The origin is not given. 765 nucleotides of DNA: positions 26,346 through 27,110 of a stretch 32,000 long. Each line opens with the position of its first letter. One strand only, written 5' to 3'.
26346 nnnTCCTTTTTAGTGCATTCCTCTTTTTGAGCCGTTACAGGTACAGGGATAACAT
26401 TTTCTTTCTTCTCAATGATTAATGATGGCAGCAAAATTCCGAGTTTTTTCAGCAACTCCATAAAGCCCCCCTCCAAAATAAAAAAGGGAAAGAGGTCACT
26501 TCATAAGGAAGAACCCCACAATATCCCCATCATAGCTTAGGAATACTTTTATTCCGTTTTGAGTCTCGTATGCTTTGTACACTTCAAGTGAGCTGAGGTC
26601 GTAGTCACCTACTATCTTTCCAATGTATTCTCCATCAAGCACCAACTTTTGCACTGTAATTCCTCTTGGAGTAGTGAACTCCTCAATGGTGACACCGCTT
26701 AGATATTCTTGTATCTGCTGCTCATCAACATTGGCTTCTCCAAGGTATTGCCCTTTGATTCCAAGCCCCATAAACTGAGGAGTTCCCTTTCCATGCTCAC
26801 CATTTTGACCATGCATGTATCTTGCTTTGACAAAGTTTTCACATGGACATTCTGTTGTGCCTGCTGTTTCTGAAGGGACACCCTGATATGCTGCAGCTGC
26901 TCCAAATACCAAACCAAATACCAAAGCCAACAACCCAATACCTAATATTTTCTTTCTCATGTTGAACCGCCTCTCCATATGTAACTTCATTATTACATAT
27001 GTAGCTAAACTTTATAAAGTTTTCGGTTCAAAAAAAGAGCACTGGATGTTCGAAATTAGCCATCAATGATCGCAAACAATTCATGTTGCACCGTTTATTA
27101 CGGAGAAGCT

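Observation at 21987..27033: Candidate undescribed envelope metal/redox module: two paralogous operons, an ArsR-type regulator and five mini-proteins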

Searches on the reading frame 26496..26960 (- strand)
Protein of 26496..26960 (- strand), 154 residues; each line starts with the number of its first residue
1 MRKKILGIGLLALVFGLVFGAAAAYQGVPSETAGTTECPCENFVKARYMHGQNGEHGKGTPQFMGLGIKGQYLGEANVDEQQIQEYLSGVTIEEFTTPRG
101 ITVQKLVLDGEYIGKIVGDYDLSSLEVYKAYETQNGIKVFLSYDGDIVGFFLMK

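Call 3: search_protein_families(library=pfam, max_evalue=0.1, proteins=[window:26496-26960:-])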
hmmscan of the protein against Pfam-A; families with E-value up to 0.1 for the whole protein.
window:26496-26960:- (154 aa): 1 family
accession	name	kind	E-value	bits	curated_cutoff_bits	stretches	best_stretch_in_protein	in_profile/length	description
PF02743.24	dCache_1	-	0.024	14.6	45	1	73-148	101-180/240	Cache domain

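Call 10: find_homologous_proteins(query=window:26496-26960:-)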
Query window:26496-26960:- (154 aa): 11 proteins with E <= 0.001 among 97 candidates.
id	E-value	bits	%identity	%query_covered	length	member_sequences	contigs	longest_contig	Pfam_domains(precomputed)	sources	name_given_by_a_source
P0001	5.0e-95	334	98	100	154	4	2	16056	-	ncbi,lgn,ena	-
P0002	6.1e-82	291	87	100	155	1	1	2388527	-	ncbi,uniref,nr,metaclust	ncbi:hypothetical protein [Thermococcus barophilus]|uniref:Uncharacterized protein n=1 Tax=Thermococ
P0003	4.3e-81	288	85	100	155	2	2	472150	-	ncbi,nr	ncbi:hypothetical protein E3E31_03975 [Thermococcus sp. M39]|nr:hypothetical protein [Thermococcus s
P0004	1.6e-73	264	76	100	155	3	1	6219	-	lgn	-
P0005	4.0e-68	246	74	100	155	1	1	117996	-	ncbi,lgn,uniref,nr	ncbi:MAG: hypothetical protein H0Z18_06705 [Thermococcus sp.]|uniref:hypothetical protein n=1 Tax=Th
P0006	9.5e-65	235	70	100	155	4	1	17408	-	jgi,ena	-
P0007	2.7e-61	224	67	100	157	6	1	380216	-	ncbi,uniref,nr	ncbi:hypothetical protein MHHB_P0620 [Methanofervidicoccus abyssi]|uniref:Uncharacterized protein n=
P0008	4.6e-48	181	58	99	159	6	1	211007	-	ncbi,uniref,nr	ncbi:hypothetical protein EP1X_04620 [Thermococcus sp. EP1]|uniref:hypothetical protein n=1 Tax=Ther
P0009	8.1e-45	171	57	89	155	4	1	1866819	-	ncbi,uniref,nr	ncbi:hypothetical protein [Thermococcus celer]|uniref:Uncharacterized protein n=1 Tax=Thermococcus c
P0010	1.7e-41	160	53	100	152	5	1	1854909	-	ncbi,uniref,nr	ncbi:hypothetical protein [Thermococcus sp. 5-4]|uniref:hypothetical protein n=1 Tax=Thermococcus sp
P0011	1.5e-24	105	64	53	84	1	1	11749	-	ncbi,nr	ncbi:MAG TPA: hypothetical protein EYG76_05345, partial [Methanothermococcus okinawensis]|nr:hypothe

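Call 29: find_encoding_contigs(protein=P0007, flank=10000, max_places=2)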
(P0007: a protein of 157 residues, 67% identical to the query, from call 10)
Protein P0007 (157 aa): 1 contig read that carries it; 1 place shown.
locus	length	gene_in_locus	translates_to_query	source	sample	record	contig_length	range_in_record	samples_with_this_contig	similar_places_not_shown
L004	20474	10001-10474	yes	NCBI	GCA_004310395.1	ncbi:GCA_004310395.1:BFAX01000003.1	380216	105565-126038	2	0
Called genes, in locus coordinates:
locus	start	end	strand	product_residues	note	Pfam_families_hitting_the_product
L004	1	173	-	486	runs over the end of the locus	PF12838:Fer4_7, PF14697:Fer4_21, PF12838:Fer4_7, PF13187:Fer4_9, PF13187:Fer4_9, PF13237:Fer4_10, PF14697:Fer4_21, PF12838:Fer4_7, +28 more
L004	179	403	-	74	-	-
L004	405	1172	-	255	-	PF04039:MnhB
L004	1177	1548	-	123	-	PF27305:MJ1308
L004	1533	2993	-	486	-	PF10125:NADHdeh_related, PF00361:Proton_antipo_M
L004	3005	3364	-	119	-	PF00420:Oxidored_q2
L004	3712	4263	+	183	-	PF01750:HycI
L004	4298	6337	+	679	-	PF00493:MCM (faint), PF01078:Mg_chelatase (faint), PF05496:RuvB_N (faint), PF07728:AAA_5 (faint), PF13654:AAA_32 (faint), PF00158:Sigma54_activat (weak), PF05362:Lon_C, PF13541:ChlI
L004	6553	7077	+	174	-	PF00252:Ribosomal_L16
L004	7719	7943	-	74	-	PF04021:Class_IIIsignal (weak)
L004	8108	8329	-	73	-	-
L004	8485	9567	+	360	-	PF04055:Radical_SAM, PF13353:Fer4_12 (weak)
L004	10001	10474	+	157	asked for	-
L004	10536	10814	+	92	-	PF14358:DUF4405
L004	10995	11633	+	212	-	PF14358:DUF4405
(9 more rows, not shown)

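Call 30: find_encoding_contigs(protein=P0009, flank=10000, max_places=2)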
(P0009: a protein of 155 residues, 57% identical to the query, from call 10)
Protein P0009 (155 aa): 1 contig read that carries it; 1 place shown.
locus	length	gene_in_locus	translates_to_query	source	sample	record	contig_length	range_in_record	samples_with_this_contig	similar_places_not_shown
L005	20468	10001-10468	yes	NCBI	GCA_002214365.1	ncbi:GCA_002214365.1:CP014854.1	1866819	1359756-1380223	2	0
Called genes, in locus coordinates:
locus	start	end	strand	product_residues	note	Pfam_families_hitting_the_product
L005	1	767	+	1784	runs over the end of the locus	PF03833:PolC_DP2_N, PF24844:PolC_DP2_central, PF24846:PolC_DP2_cat, PF14890:Intein_splicing, PF14528:LAGLIDADG_3, PF24846:PolC_DP2_cat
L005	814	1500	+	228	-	-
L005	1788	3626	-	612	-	PF20720:nSTAND3 (faint), PF13401:AAA_22 (faint)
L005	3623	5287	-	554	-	PF09823:DUF2357, PF04411:PDDEXK_7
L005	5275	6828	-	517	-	PF00753:Lactamase_B (faint), PF12706:Lactamase_B_2 (faint), PF07521:RMMBL (weak)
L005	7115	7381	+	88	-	-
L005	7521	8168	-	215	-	PF10107:Endonuc_Holl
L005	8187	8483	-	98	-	PF13020:NOV_C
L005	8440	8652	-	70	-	-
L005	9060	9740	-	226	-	PF00121:TIM, PF05690:ThiG (weak)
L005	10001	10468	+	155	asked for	-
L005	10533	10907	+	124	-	PF14358:DUF4405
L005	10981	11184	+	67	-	PF04760:IF2_N (weak)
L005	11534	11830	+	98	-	PF08279:HTH_11 (faint), PF13412:HTH_24 (faint), PF12840:HTH_20, PF01022:HTH_5, PF13601:HTH_34 (faint), PF01978:TrmB (weak), PF03551:PadR (faint)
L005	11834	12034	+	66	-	-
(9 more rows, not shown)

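Call 31: find_encoding_contigs(protein=P0002, flank=10000, max_places=2)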
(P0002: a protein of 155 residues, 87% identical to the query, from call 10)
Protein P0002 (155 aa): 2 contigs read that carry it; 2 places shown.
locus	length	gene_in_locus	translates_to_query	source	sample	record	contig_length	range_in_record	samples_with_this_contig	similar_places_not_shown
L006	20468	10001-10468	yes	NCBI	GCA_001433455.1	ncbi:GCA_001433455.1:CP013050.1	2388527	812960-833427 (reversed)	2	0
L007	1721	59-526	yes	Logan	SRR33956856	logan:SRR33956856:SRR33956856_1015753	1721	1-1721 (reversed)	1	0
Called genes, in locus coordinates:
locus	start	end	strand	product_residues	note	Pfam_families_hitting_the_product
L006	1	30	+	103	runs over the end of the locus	-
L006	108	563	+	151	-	-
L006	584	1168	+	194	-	-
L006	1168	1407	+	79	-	-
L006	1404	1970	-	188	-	PF00350:Dynamin_N (faint), PF01926:MMR_HSR1, PF02421:FeoB_N, PF03193:RsgA_GTPase (faint), PF08477:Roc (faint), PF02492:cobW (weak), PF00009:GTP_EFTU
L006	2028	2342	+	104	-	-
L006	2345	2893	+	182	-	PF12917:YfbR-like, PF13023:HD_3, PF01966:HD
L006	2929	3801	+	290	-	PF00753:Lactamase_B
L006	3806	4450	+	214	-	PF01980:TrmO_N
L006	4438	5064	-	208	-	-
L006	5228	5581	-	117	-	-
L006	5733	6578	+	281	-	PF25133:TYW2_N_2, PF02475:TRM5-TYW2_MTfase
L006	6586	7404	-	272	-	PF26482:DUF8155, PF26483:DUF8155_C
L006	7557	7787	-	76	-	PF02597:ThiS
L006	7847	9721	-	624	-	PF02730:AFOR_N, PF01314:AFOR_C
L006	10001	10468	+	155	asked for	-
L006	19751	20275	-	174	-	PF03413:PepSY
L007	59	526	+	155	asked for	-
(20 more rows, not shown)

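Call 33: find_encoding_contigs(protein=P0010, flank=10000, max_places=2)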
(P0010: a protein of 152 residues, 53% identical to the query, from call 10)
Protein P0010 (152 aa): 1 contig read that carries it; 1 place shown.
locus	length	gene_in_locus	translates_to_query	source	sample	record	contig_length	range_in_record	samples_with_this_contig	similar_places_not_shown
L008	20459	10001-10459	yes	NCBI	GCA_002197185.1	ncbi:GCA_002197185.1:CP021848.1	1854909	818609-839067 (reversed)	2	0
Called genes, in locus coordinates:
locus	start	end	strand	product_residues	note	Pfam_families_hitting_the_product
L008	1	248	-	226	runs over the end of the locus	PF01177:Asp_Glu_race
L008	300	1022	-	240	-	PF01656:CbiA, PF10609:ParA (faint)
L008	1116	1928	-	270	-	PF05552:MS_channel_1st_1 (weak), PF00924:MS_channel_2nd, PF21082:MS_channel_3rd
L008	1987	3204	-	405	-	PF02441:Flavoprotein, PF04127:DFP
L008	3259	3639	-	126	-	PF02641:DUF190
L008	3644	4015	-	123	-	PF02537:CRCB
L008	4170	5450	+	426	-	PF00999:Na_H_Exchanger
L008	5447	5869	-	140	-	-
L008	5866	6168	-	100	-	-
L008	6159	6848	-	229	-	PF19538:DUF6062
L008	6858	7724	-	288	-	PF00432:Prenyltrans (faint)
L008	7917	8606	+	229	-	PF07998:Peptidase_M54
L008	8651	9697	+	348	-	PF13353:Fer4_12, PF04055:Radical_SAM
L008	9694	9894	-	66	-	PF27851:CHP_AF_0576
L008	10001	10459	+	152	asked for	-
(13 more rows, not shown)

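Call 34: find_encoding_contigs(protein=P0008, flank=10000, max_places=2)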
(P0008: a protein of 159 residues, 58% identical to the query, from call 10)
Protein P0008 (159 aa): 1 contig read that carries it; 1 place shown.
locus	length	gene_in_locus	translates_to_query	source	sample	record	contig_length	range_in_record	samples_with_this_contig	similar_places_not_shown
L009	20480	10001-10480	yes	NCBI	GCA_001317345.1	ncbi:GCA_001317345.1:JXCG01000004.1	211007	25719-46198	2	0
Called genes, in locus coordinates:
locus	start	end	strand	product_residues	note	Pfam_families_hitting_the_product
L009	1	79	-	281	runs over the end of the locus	PF05552:MS_channel_1st_1 (weak), PF00924:MS_channel_2nd, PF21082:MS_channel_3rd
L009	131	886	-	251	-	-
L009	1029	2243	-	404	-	PF02441:Flavoprotein, PF04127:DFP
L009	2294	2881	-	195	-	PF05763:DUF835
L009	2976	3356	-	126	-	PF02641:DUF190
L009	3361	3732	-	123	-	PF02537:CRCB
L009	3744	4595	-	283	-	PF00432:Prenyltrans (faint)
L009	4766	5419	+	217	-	PF07998:Peptidase_M54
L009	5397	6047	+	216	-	PF13641:Glyco_tranf_2_3, PF00535:Glycos_transf_2, PF10111:Glyco_tranf_2_2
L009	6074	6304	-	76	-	PF02597:ThiS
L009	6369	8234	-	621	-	PF02730:AFOR_N, PF01314:AFOR_C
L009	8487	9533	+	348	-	PF04055:Radical_SAM, PF13353:Fer4_12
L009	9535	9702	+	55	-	-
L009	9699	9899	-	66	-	PF27851:CHP_AF_0576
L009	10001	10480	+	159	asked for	-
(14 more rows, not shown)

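Call 36: search_protein_representatives(alignment_id=A1)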
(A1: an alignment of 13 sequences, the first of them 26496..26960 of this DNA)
Query: 13 sequences, 155 profile positions. Proteins with E-value up to 0.001 (for the whole library): 18; up to 1e-10: 6; up to 1e-30: 3. The best 18 are listed.
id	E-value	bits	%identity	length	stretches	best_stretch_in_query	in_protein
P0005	4.6e-82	290.2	-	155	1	1-155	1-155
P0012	2.6e-56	206.6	-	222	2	24-155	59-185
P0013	5.6e-37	143.8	-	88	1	70-155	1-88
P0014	1.5e-21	93.7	-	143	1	53-155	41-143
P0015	2.9e-12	63.5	-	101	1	74-154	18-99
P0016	4.7e-12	62.8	-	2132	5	84-129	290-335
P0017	1.1e-09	55.1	-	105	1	75-154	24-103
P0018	7.0e-07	46.0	-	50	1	69-114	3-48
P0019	1.6e-06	44.9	-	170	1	74-154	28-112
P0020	1.3e-05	41.9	-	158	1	42-154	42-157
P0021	1.4e-05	41.7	-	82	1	81-154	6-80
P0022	1.8e-05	41.4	-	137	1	84-153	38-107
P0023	2.4e-05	41.0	-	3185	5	88-137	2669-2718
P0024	5.7e-05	39.8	-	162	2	76-154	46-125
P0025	8.7e-05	39.2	-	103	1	67-154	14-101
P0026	1.9e-04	38.1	-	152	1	73-154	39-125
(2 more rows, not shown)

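Call 38: search_protein_families(library=pfam, max_evalue=0.01, proteins=[P0016, P0023, P0012, P0019, P0020, P0024, P0026])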
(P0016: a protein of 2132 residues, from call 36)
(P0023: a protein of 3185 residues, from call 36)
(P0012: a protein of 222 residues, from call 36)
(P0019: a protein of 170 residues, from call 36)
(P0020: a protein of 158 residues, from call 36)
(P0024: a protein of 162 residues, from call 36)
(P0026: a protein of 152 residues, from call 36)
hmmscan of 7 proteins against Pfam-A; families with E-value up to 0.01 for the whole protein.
P0016 (2132 aa): 1 family
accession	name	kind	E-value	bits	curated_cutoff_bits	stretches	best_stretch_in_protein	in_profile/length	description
PF13946.11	DUF4214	-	0.0016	18.9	23.2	1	2055-2097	17-59/72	Domain of unknown function (DUF4214)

P0023 (3185 aa): 1 family
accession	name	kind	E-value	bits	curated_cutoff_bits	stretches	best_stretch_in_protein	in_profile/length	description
PF06594.17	HCBP_related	-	2.5e-11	43.8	21.4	3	2314-2350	1-38/42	Haemolysin-type calcium binding protein related domain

P0012 (222 aa): 0 families

P0019 (170 aa): 0 families

P0020 (158 aa): 0 families

P0024 (162 aa): 0 families

P0026 (152 aa): 0 families

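Call 40: find_encoding_contigs(protein=P0014, flank=8000, max_places=3)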
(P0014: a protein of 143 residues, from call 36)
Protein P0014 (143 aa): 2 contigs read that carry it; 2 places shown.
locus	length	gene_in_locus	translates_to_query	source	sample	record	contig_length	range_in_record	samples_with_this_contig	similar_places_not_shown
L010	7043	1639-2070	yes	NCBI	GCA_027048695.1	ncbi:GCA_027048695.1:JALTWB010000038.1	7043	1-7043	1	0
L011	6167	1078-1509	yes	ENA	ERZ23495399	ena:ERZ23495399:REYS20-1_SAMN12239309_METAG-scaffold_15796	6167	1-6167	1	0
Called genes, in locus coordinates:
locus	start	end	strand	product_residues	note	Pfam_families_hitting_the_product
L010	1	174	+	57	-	?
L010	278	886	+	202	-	PF01871:AMMECR1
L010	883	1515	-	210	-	-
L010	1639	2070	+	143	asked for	-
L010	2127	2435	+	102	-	PF12840:HTH_20, PF01022:HTH_5, PF08279:HTH_11 (weak), PF01978:TrmB (weak), PF13412:HTH_24 (weak)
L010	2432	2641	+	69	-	-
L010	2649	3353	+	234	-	PF00009:GTP_EFTU, PF03029:ATP_bind_1, PF03308:MeaB (faint)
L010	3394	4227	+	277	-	PF13793:Pribosyltran_N, PF00156:Pribosyltran, PF14572:Pribosyl_synth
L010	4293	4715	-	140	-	PF13404:HTH_AsnC-type, PF13412:HTH_24, PF22451:NirdL-like_HTH (weak), PF01037:AsnC_trans_reg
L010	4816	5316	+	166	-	PF02915:Rubrerythrin, PF21349:RUBY_RBDX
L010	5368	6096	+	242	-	PF02535:Zip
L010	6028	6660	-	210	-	PF00126:HTH_1 (weak), PF03459:TOBE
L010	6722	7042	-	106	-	?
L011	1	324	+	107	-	?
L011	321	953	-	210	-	-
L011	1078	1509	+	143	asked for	-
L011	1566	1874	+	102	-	PF12840:HTH_20, PF01022:HTH_5, PF08279:HTH_11 (weak), PF01978:TrmB (weak), PF13412:HTH_24 (weak)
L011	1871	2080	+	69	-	-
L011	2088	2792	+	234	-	PF00009:GTP_EFTU, PF03029:ATP_bind_1, PF03308:MeaB (faint)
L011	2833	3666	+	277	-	PF13793:Pribosyltran_N, PF00156:Pribosyltran, PF14572:Pribosyl_synth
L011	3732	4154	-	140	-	PF13404:HTH_AsnC-type, PF13412:HTH_24, PF22451:NirdL-like_HTH (weak), PF01037:AsnC_trans_reg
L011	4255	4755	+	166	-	PF02915:Rubrerythrin, PF21349:RUBY_RBDX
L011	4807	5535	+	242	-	PF02535:Zip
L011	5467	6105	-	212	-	PF00126:HTH_1 (weak), PF03459:TOBE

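Call 43: predict_structure(alignment_id=A1)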
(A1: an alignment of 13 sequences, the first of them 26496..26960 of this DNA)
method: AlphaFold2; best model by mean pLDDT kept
length: 154 residues; sequences in the alignment: 13
mean_pLDDT: 67.2   pTM: 0.53
mean pLDDT of the five models: 67.2, 65.9, 65.1, 64.5, 64.2
residues with pLDDT >= 90: 48; 70-90: 33; 50-70: 11; < 50: 62
segments of 3 or more residues with pLDDT < 50: 1-4, 6-28, 30-62
pLDDT, mean of each block of 10 residues (from residue 1): 47 43 39 35 36 38 51 75 89 92 93 92 90 86 91 90
secondary structure, 60 per line:
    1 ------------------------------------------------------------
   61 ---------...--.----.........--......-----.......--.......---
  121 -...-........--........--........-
elements in order: H80-88 E91-96 E102-108 E111-117 E126-133 E136-143 E146-153

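Call 48: search_protein_families(library=ncbifam, max_evalue=0.01, proteins=[window:26496-26960:-])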
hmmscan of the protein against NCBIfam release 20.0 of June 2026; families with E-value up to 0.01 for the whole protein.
window:26496-26960:- (154 aa): 0 families

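Call 49: fold_search(model_id=the predicted structure, library=pdb)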
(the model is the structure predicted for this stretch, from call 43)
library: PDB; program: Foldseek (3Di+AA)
matches with E <= 10: 606; with E <= 0.001: 0
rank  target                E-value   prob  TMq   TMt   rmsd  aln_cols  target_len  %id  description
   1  4x7p_A                2.4e-01  0.47  0.22  0.09   6.1        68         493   22  Crystal structure of apo S. aureus TarM (released 2015-02-18)
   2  3qij_A                2.4e-01  0.33  0.17  0.12   7.0        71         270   17  Primitive-monoclinic crystal structure of the FERM domain of protein 4.1R (released 2011-02-09)
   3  3wa0_B                2.5e-01  0.38  0.19  0.11   7.6        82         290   12  Crystal structure of merlin complexed with DCAF1/VprBP (released 2014-05-28)
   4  1gc6                  2.5e-01  0.35  0.19  0.11   9.5        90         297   13  CRYSTAL STRUCTURE OF THE RADIXIN FERM DOMAIN COMPLEXED WITH INOSITOL-(1,4,5)-TRIPHOSPHATE (released 2000-09-20)
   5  4zrj_A                3.3e-01  0.28  0.18  0.11   7.6        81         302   11  Structure of Merlin-FERM and CTD (released 2015-06-17)
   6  8ciu                  3.5e-01  0.33  0.18  0.09   8.6        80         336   10  The FERM domain of human moesin mutant H288A (released 2023-03-01)
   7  6txq                  4.2e-01  0.23  0.17  0.10   8.0        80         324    9  The high resolution structure of the FERM domain and helical linker of human moesin (released 2020-01-29)
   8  1e5w                  4.2e-01  0.20  0.17  0.09  11.2        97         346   13  Structure of isolated FERM domain and first long helix of moesin (released 2001-06-27)
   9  4psn_C                4.4e-01  0.44  0.23  0.17   8.8        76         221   13  Crystal structure of apeThermo-DBP-RP2 (released 2014-04-30)
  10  4x7r_A                4.4e-01  0.35  0.22  0.09   6.1        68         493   20  Crystal structure of S. aureus TarM G117R mutant in complex with Fondaparinux, alpha-GlcNAc-glycerol and UDP (released 2015-02-25)
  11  4zrk_A                4.4e-01  0.28  0.18  0.11   7.7        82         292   11  Merlin-FERM and Lats1 complex (released 2015-06-17)
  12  8xz6_C                4.4e-01  0.25  0.17  0.11   8.1        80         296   15  MERS-CoV S and radixin complex structure (released 2025-10-08)
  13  8xz0_A                4.6e-01  0.25  0.18  0.11   7.5        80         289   11  Crystal complex structure of SARS-CoV-2 S bound to human ezrin (released 2025-10-08)
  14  3x23_A                4.6e-01  0.23  0.18  0.11   9.0        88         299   12  Radixin complex (released 2015-10-21)
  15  4wac                  4.9e-01  0.41  0.24  0.09   5.7        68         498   22  Crystal Structure of TarM (released 2015-02-25)
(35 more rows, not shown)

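Call 72: search_protein_families(library=pfam, max_evalue=1, proteins=[P0019, P0022])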
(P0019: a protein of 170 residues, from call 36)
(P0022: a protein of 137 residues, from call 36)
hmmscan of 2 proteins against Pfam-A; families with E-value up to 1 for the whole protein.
P0019 (170 aa): 0 families

P0022 (137 aa): 1 family
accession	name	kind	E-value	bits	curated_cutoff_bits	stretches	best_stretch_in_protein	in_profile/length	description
PF12471.13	GTP_CH_N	-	0.1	12.7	25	1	28-89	112-173/193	GTP cyclohydrolase N terminal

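Call 96: search_protein_families(library=padloc, max_evalue=0.001, proteins=[window:26496-26960:-])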
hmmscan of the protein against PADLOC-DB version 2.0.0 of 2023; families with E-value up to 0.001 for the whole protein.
window:26496-26960:- (154 aa): 0 families

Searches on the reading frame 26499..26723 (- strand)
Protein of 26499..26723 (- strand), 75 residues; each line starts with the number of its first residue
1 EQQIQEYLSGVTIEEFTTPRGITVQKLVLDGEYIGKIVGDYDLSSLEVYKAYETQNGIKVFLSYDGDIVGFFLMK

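Call 26: find_related_loci(query=A2, collection=genome_contigs, flank=10000)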
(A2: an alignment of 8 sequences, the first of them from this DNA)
Query A2 (75 aa) in genome_contigs; peptide patterns used: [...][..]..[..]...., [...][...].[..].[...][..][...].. (x = any residue, [..] = any of these).
48 stretches matched a pattern; 3 encode a relative of the query (tblastn E <= 1e-3); 3 distinct loci.
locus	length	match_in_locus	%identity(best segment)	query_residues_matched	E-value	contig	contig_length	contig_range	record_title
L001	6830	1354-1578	99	1-75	4e-46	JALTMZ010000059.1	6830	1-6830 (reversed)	MAG: Thermococcus sp. isolate S139_metabat2_scaf2bin.061_VB S139_NODE_15360_length_6830_cov_1.660152, whole genome shotg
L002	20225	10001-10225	87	1-75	8e-43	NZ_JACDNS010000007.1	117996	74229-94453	MAG: Thermococcus sp. isolate GB_MAG1_027 c_000000000145, whole genome shotgun sequence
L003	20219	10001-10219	67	3-75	8e-31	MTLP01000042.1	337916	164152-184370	MAG: Thermococcus sp. JdFR-02 JGI24019J35510_1000007, whole genome shotgun sequence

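Call 72: search_protein_families(library=pfam, max_evalue=1, proteins=[window:26499-26723:-])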
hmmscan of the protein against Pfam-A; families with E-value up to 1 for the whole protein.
seq(75 aa): 1 family
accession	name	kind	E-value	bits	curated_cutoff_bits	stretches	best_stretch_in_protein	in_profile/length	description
PF02743.24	dCache_1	-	0.028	14.4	45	1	4-69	111-180/240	Cache domain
